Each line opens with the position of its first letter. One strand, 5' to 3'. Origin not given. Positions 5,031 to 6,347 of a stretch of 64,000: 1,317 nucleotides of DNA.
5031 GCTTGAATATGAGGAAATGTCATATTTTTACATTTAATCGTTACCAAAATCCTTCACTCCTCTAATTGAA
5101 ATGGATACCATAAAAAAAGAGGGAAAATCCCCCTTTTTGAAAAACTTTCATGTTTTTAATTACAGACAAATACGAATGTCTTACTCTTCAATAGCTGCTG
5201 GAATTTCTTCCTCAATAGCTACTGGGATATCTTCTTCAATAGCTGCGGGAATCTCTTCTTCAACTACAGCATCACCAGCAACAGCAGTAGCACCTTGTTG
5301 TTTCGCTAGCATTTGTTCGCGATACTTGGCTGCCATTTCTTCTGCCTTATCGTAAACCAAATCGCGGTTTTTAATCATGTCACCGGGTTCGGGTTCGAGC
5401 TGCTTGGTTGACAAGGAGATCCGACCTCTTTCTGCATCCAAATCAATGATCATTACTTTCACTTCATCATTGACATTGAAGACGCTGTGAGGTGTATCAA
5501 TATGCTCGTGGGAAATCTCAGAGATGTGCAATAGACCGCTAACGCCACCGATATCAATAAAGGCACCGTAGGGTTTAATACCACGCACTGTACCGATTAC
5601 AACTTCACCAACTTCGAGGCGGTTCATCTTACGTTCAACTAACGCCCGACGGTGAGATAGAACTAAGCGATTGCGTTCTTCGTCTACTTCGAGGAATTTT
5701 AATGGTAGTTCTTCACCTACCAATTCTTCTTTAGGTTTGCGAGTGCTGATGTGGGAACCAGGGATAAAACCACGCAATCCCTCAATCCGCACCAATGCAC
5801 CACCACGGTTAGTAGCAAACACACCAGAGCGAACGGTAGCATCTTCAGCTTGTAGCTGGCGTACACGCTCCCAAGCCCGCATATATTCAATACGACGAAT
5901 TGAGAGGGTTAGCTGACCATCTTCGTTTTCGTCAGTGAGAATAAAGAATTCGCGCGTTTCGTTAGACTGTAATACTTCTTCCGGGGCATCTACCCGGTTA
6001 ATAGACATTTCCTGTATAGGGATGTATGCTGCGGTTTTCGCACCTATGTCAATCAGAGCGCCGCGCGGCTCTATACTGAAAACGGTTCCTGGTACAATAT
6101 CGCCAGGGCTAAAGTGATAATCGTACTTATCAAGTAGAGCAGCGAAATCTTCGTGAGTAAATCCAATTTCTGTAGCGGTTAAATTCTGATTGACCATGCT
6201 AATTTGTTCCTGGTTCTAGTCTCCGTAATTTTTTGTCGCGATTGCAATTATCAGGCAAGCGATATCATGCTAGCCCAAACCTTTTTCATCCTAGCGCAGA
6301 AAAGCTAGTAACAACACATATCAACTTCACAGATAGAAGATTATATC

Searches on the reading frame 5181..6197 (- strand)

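Call 31: search_protein_families(library=pfam, proteins=[window:5181-6197:-], max_evalue=0.0001)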
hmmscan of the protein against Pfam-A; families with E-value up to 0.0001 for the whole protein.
window:5181-6197:- (338 aa): 2 families
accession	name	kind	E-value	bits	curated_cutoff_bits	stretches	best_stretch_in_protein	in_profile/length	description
PF00575.29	S1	-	2.4e-49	166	22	3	194-265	2-74/74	S1 RNA binding domain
PF23459.1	S1_RRP5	-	5.7e-09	36.9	27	0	31-99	3-71/72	RRP5 S1 domain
